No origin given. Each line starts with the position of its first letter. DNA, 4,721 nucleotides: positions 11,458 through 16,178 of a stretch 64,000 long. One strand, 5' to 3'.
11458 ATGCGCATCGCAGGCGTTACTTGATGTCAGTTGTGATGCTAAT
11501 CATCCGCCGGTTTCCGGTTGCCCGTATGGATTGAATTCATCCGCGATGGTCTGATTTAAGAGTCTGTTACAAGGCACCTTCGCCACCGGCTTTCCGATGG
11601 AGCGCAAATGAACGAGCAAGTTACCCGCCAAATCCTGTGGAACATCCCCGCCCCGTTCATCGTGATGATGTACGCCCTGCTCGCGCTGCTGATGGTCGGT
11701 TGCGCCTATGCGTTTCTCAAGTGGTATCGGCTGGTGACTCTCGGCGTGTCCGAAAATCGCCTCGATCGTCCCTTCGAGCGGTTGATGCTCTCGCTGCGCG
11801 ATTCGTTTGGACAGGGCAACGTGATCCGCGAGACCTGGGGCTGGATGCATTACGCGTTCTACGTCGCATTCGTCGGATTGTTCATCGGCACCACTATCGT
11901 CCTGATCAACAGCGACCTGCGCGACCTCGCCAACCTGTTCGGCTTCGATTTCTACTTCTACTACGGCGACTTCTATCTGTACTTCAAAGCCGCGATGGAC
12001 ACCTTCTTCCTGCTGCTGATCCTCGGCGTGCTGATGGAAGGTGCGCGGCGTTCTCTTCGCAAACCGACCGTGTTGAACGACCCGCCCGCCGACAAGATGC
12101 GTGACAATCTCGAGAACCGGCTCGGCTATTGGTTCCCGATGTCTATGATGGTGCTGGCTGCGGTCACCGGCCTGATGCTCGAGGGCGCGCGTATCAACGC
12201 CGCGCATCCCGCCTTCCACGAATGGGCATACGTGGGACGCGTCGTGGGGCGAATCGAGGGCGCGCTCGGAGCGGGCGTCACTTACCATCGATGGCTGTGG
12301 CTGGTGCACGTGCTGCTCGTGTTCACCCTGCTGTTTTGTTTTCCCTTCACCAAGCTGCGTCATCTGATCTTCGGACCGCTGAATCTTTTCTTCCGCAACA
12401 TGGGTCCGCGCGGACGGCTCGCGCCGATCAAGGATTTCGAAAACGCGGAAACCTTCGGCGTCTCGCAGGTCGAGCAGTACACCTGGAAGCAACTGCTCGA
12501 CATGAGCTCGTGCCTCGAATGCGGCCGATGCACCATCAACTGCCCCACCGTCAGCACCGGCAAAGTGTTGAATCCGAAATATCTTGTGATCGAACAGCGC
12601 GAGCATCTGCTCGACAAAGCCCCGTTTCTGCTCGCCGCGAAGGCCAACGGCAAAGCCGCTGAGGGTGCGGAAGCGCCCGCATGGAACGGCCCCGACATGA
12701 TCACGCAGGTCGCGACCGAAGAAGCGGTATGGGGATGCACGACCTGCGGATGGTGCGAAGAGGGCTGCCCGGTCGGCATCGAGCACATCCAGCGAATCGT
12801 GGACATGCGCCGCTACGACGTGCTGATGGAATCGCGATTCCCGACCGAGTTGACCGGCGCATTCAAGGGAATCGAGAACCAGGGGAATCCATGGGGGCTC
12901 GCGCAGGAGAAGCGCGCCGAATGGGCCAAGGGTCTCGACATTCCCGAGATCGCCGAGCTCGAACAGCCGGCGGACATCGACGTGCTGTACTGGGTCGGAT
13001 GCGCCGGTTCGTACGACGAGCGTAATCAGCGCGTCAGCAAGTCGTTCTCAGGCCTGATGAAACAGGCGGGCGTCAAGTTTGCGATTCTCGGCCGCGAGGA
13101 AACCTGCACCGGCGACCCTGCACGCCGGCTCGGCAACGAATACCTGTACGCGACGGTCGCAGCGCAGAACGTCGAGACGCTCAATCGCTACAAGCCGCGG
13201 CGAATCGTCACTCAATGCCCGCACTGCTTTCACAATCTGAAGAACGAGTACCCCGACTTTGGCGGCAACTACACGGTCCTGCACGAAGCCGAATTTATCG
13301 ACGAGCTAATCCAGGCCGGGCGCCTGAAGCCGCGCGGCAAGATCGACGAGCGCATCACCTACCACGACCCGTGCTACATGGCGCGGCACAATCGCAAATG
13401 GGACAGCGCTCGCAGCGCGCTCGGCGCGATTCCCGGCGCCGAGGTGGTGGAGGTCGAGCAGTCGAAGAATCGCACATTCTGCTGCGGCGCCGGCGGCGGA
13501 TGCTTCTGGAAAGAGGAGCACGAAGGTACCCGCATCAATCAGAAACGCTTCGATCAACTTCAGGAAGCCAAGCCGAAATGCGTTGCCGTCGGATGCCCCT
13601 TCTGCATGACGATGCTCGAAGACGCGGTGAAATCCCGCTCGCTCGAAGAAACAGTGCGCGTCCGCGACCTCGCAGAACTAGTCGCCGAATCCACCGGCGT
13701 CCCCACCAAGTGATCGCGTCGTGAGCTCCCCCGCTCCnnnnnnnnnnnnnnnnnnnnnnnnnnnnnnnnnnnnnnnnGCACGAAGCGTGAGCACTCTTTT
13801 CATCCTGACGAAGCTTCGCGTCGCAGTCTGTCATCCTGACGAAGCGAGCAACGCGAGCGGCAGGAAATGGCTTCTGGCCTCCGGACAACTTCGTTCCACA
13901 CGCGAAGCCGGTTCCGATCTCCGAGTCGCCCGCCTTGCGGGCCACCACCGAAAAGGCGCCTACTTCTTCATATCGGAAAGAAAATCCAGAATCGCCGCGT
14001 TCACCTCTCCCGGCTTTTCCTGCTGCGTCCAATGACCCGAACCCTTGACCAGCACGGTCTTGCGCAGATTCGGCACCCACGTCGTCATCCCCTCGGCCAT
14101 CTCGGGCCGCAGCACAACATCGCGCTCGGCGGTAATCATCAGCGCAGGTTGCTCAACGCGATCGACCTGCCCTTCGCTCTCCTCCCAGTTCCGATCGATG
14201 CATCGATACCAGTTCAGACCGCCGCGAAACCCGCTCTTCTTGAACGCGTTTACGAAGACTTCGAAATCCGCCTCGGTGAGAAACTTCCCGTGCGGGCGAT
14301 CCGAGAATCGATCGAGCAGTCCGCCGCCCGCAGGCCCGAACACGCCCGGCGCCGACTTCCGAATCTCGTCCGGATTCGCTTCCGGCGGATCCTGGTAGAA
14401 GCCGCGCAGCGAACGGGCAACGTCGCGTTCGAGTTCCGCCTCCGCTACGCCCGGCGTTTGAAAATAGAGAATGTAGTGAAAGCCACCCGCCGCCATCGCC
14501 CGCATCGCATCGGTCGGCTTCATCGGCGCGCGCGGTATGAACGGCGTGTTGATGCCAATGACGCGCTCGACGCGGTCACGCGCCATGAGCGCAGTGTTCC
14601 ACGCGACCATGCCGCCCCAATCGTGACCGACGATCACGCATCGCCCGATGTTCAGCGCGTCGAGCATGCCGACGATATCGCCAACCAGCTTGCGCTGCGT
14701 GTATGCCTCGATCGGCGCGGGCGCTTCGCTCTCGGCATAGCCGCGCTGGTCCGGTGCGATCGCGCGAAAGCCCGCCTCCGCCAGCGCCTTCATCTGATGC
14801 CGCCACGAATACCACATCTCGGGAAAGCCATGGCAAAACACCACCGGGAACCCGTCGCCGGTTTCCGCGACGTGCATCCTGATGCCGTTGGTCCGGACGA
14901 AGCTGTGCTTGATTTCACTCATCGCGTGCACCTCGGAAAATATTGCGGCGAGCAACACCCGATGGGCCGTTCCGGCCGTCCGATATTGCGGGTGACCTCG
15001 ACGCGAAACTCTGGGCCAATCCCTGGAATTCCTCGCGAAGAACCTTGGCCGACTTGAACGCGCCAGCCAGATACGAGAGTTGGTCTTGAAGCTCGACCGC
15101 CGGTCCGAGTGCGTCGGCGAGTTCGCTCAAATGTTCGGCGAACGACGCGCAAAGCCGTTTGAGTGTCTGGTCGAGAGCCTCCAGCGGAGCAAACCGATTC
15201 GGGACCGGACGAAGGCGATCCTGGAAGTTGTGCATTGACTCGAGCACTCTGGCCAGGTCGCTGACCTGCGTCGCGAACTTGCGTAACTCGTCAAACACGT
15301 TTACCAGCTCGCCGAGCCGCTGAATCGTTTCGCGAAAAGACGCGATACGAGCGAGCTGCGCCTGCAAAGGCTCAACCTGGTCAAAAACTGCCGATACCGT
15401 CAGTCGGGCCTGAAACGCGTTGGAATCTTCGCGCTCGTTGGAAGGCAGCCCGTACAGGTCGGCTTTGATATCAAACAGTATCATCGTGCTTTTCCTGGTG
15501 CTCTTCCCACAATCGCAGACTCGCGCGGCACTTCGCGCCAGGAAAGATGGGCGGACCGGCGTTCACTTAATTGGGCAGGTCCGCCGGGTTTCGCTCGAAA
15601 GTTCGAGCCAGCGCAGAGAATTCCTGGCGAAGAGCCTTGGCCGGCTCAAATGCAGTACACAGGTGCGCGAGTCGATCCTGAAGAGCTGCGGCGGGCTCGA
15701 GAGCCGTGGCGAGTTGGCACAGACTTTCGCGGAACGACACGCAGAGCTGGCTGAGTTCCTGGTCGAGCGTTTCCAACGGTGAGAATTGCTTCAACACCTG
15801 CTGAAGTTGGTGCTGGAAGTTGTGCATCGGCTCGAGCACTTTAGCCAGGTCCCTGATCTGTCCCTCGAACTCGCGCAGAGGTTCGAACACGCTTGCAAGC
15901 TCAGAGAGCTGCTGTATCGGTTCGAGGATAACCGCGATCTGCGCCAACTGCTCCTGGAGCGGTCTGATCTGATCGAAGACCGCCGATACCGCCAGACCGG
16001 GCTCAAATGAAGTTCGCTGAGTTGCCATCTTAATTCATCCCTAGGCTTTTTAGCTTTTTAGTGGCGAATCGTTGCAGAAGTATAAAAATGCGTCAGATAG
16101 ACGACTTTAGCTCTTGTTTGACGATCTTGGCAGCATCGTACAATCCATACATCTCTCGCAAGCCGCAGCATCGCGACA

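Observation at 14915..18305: Lower-GC islet with a triplicated family of proline-punctuated helical-repeat proteins and a bitopic coiled-coil membrane protein, none recognisable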

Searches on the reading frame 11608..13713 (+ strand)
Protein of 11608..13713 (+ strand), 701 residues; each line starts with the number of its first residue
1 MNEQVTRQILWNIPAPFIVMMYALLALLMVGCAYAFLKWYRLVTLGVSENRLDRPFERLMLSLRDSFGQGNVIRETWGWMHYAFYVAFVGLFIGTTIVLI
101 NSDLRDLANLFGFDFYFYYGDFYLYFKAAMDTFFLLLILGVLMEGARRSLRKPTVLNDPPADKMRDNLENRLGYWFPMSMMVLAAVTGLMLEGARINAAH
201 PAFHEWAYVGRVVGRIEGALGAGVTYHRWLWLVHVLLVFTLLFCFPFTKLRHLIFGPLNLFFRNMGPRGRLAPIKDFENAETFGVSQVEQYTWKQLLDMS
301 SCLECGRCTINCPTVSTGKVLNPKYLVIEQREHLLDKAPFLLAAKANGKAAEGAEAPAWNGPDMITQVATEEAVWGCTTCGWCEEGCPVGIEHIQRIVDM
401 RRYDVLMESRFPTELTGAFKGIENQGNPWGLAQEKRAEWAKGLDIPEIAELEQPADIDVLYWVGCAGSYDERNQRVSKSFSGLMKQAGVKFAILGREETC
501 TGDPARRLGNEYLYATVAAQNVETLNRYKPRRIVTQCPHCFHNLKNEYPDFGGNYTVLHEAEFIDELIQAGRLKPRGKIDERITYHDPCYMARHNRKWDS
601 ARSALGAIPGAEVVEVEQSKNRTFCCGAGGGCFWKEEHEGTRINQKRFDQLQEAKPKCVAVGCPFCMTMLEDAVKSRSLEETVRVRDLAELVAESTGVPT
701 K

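Call 90: search_protein_families(library=pfam, proteins=[window:11608-13713:+], max_evalue=0.001)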
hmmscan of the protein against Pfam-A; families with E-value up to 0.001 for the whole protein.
window:11608-13713:+ (701 aa): 8 families
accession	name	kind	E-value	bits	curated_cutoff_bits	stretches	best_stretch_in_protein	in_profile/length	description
PF02754.22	CCG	-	8.6e-34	115.9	20.6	2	583-670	1-84/85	Cysteine-rich domain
PF13183.11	Fer4_8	-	2.5e-08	34.7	27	1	299-391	2-68/68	4Fe-4S dicluster domain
PF13534.11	Fer4_17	-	8.7e-07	29.8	22.2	0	286-313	32-57/61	4Fe-4S dicluster domain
PF12838.12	Fer4_7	-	2.6e-05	25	27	0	296-314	32-50/52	4Fe-4S dicluster domain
PF13187.11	Fer4_9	-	3.6e-05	24.1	27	1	302-390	2-50/52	4Fe-4S dicluster domain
PF13237.11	Fer4_10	-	8.6e-05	22.8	25.5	1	297-388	4-53/53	4Fe-4S dicluster domain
PF02665.19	Nitrate_red_gam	-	0.00022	21.3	22.9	1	224-264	170-210/217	Nitrate reductase gamma subunit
PF12797.12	Fer4_2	-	0.00093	19.5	24.5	1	293-314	1-22/22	4Fe-4S binding domain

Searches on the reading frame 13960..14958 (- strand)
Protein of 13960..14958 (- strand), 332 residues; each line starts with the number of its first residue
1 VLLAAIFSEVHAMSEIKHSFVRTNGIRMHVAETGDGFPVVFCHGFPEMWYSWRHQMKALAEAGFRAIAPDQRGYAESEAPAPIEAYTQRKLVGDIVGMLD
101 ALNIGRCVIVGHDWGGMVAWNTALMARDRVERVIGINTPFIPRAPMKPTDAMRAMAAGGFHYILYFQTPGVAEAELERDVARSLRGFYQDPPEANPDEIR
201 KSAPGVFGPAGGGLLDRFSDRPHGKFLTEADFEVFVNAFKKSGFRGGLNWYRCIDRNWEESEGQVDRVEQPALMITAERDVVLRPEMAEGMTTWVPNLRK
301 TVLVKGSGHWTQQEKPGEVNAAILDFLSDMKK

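Call 90: search_protein_families(library=pfam, proteins=[window:13960-14958:-], max_evalue=0.001)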
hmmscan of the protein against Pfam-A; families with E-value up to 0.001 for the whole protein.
window:13960-14958:- (332 aa): 3 families
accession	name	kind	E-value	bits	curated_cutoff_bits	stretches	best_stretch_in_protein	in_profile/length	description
PF00561.26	Abhydrolase_1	-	2.8e-35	122.6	25.8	1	38-316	2-245/245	alpha/beta hydrolase fold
PF12697.13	Abhydrolase_6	-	7.5e-21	76.2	26.3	1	39-322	1-217/217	Alpha/beta hydrolase family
PF12146.15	Hydrolase_4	-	1.8e-14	54.1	27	1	39-157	7-128/239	Serine aminopeptidase, S33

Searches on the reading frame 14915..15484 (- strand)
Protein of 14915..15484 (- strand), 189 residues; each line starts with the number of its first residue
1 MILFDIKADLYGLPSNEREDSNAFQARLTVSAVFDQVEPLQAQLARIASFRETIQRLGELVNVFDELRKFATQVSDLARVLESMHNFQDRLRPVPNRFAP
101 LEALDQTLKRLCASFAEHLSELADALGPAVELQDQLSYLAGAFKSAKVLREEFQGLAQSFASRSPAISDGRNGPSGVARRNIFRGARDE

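Call 3: search_protein_families(library=pfam, proteins=[window:14915-15484:-], max_evalue=1)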
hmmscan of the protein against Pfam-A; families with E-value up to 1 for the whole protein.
window:14915-15484:- (189 aa): 14 families
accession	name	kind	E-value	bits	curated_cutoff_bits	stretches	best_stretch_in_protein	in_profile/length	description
PF08653.15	DASH_Dam1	-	2e-05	24.8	26.6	1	82-119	3-40/56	DASH complex subunit Dam1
PF05531.17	NPV_P10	-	0.0014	19.5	29.8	1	27-82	10-66/75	Nucleopolyhedrovirus P10 protein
PF24611.2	Spectrin_Anc-1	-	0.0025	18.5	33.2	1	33-123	23-111/115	Nuclear anchorage protein 1, spectrin-like repeat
PF24615.2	Spectrin_Anc-1_2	-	0.011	16.5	28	0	9-57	19-63/105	Nuclear anchorage protein 1, spectrin repeat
PF04799.18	Fzo_mitofusin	-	0.02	14.8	27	1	103-159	98-151/161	fzo-like conserved region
PF04513.17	Baculo_PEP_C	-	0.029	14.9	38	0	60-126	18-83/140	Baculovirus polyhedron envelope protein, PEP, C terminus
PF06009.19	Laminin_II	-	0.029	14.8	33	1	23-110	5-94/138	Laminin Domain II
PF16591.11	HBM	-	0.034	14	29.8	0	103-158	52-109/254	Helical bimodular sensor domain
PF08385.17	DHC_N1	-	0.05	12.7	28.3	1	28-128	209-305/562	Dynein heavy chain, N-terminal region 1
PF19915.4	bpX0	-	0.075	13.8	27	1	20-87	38-104/161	MoxR-vWA-beta-propeller ternary system domain bpX0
PF01442.23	Apolipoprotein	-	0.12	12.5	90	1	65-137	113-186/190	Apolipoprotein A1/A4/E domain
PF10157.14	BORCS6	-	0.17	12.5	35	0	45-84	61-100/101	BLOC-1-related complex sub-unit 6 C-terminal helix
PF11934.14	DUF3452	-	0.19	11.8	26.3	0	107-158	17-68/135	Domain of unknown function (DUF3452)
PF17111.11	PigL_N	-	0.24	11.2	27.2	1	51-122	25-91/209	Pigment biosynthesis cluster protein PigL N-terminal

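Call 4: search_protein_families(library=ncbifam, proteins=[window:14915-15484:-], max_evalue=1)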
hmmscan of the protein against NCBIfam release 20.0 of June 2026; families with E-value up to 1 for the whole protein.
window:14915-15484:- (189 aa): 6 families
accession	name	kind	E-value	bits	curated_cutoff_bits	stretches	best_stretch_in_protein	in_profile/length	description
NF047515.1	SpiroCoCo_C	equivalog_domain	0.00036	19.8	125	1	35-146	80-192/313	SpiroCoCo family coiled-coil protein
TIGR00634.1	recN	equivalog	0.0013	17.8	407.85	1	41-171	247-373/563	DNA repair protein RecN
NF053563.1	Rkd4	equivalog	0.0074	14.4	860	1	34-160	444-562/747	arcadin-4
NF006545.0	PRK09039.1-4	equivalog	0.042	13.5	372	1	105-163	52-110/342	peptidoglycan -binding protein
NF003034.1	PRK03918.1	equivalog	0.16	9.8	700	1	45-153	266-374/878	DNA double-strand break repair ATPase Rad50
TIGR00833.1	actII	subfamily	0.2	9.9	874.7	1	35-147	547-655/910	MMPL family RND transporter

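Call 20: search_protein_families(library=padloc, proteins=[window:14915-15484:-], max_evalue=0.1)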
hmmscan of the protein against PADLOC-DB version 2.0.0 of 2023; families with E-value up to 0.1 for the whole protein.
window:14915-15484:- (189 aa): 3 families
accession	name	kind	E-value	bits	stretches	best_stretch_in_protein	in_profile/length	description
PDLC00604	ZorA1|ZorA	-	0.0099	12.3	1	103-146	572-633/639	MotA/ExbB/TolQ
PDLC03863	LmuB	-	0.025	11.3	1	37-121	385-476/610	-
PDLC03865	LmuB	-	0.063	9.4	1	44-124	282-848/1007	-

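Call 21: search_protein_families(library=phrogs, proteins=[window:14915-15484:-], max_evalue=0.1)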
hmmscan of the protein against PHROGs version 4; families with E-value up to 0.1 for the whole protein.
window:14915-15484:- (189 aa): 4 families
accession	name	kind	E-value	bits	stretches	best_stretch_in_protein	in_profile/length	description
phrog_305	-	tail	0.0013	18.4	1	35-161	376-503/1001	tail length tape measure protein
phrog_16582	-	unknown function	0.023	16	1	43-106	27-88/94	-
phrog_32285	-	unknown function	0.075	14.1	0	102-134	46-77/112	-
phrog_788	-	tail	0.089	13.5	0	45-137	167-256/297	tail protein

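Call 81: search_solved_structures(query=window:14915-15484:-, max_evalue=10)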
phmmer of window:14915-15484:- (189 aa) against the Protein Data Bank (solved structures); distinct sequences matched with E-value up to 10: 8.
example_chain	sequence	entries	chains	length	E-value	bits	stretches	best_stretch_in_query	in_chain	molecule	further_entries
6kos_A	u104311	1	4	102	0.042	17.6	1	31-99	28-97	SUWA (Super WA20)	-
8rk3_A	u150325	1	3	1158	0.077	16.7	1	17-140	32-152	Tape measure protein N-terminal domain-containing protein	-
3vjf_A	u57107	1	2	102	0.19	15.5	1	42-99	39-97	WA20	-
2do7_A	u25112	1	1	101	0.46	14.2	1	25-98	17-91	Cullin-4B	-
6xr5_A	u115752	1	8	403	0.67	13.7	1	44-117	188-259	Diphosphomevalonate decarboxylase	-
1szi_A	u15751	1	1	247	1.2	12.9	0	52-108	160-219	mannose-6-phosphate receptor binding protein 1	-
6gaj_A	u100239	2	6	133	1.3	12.8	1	36-112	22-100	Outer capsid protein sigma-1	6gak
8qae_A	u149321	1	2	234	1.3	12.7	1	42-164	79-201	sc-apCC-6-SLLA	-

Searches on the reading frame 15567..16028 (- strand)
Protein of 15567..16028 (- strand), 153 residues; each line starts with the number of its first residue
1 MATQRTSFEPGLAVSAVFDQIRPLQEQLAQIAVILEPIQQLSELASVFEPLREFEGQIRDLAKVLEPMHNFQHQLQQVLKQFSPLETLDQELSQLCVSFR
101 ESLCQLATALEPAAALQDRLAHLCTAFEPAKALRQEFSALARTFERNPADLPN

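Call 3: search_protein_families(library=pfam, proteins=[window:15567-16028:-], max_evalue=1)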
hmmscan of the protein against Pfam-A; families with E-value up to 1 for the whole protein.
window:15567-16028:- (153 aa): 20 families
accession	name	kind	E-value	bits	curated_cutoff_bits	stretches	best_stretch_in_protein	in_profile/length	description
PF24611.2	Spectrin_Anc-1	-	0.00055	20.6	33.2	1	34-92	33-89/115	Nuclear anchorage protein 1, spectrin-like repeat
PF19191.5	HEF_HK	-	0.00062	20.6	24.1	0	86-146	7-67/67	HEF_HK domain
PF04513.17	Baculo_PEP_C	-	0.00071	20.1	38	2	57-121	14-84/140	Baculovirus polyhedron envelope protein, PEP, C terminus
PF08385.17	DHC_N1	-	0.0046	16.1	28.3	1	15-133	212-324/562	Dynein heavy chain, N-terminal region 1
PF05531.17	NPV_P10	-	0.005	17.7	29.8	1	13-66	12-66/75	Nucleopolyhedrovirus P10 protein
PF04136.21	COG3_N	-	0.0058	17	27.9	1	23-95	12-85/147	Conserved oligomeric Golgi complex subunit 3, N-terminal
PF05591.17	T6SS_VipA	-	0.0058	16.9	24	1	51-92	113-154/155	Type VI secretion system, VipA, VC_A0107 or Hcp2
PF04100.18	Vps53_N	-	0.029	13.8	26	1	30-113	131-214/372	Vps53, N-terminal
PF16740.10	SKA2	-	0.037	14.3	30.1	0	89-142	26-76/110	Spindle and kinetochore-associated protein 2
PF24615.2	Spectrin_Anc-1_2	-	0.038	14.7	28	0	112-140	35-63/105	Nuclear anchorage protein 1, spectrin repeat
PF17111.11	PigL_N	-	0.045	13.6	27.2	1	46-108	33-93/209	Pigment biosynthesis cluster protein PigL N-terminal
PF04088.18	Peroxin-13_N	-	0.05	14.3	22.3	0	63-100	47-84/146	Peroxin 13, N-terminal region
PF23153.1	Aip3p_Bud6_N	-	0.059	14.1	27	1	72-113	11-52/109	Aip3p/Bud6 N-terminal domain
PF06009.19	Laminin_II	-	0.085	13.3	33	1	14-94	12-87/138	Laminin Domain II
PF12939.12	DUF3837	-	0.11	13.5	25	0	53-95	51-93/101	Domain of unknown function (DUF3837)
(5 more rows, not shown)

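Call 4: search_protein_families(library=ncbifam, proteins=[window:15567-16028:-], max_evalue=1)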
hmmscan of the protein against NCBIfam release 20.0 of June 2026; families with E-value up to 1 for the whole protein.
window:15567-16028:- (153 aa): 10 families
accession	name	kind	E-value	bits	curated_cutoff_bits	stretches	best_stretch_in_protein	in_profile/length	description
NF038350.1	taxis_HmpF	equivalog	0.00011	20.8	200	1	19-145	194-322/553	pilus motility taxis protein HmpF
TIGR03358.1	VI_chp_5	equivalog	0.0038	17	97.25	1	53-93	118-158/160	type VI secretion system contractile sheath small subunit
NF003034.1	PRK03918.1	equivalog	0.0092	14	700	1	15-94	499-577/878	DNA double-strand break repair ATPase Rad50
NF047515.1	SpiroCoCo_C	equivalog_domain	0.022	13.9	125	1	29-103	90-227/313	SpiroCoCo family coiled-coil protein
TIGR00634.1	recN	equivalog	0.047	12.6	407.85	1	34-150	250-368/563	DNA repair protein RecN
NF042955.1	Ppl_antiphage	equivalog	0.06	11.3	1000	1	19-128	434-586/882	anti-phage protein Ppl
TIGR00996.1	Mtu_fam_mce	paralog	0.061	12.5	140.5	1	21-138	132-247/291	MCE family protein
NF008070.2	PRK10807.1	equivalog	0.099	11.3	525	1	53-149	429-524/542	intermembrane transport protein PqiB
TIGR04211.1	SH3_and_anchor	equivalog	0.19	11.3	65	1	40-137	57-151/198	TIGR04211 family SH3 domain-containing protein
NF041282.1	TnpC_regulator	equivalog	0.23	11.5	100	0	61-89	76-104/105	Tn3 family transposase post-transcriptional regulator TnpC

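Call 20: search_protein_families(library=padloc, proteins=[window:15567-16028:-], max_evalue=0.1)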
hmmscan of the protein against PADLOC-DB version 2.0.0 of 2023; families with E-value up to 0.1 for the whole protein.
window:15567-16028:- (153 aa): 4 families
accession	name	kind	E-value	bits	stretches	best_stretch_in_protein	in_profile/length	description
PDLC00579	JetC3|JetC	-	0.0018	14.2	1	23-145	759-877/1453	DUF3584 domain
PDLC00554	JetC2|JetC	-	0.0031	14.8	1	41-147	211-316/390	DUF3584 domain; MukB-like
PDLC00604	ZorA1|ZorA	-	0.01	12.3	0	88-125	591-628/639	MotA/ExbB/TolQ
PDLC00580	JetC3|JetC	-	0.043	10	1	23-146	309-434/1068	DUF3584 domain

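Call 21: search_protein_families(library=phrogs, proteins=[window:15567-16028:-], max_evalue=0.1)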
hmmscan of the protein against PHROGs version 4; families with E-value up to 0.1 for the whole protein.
window:15567-16028:- (153 aa): 0 families
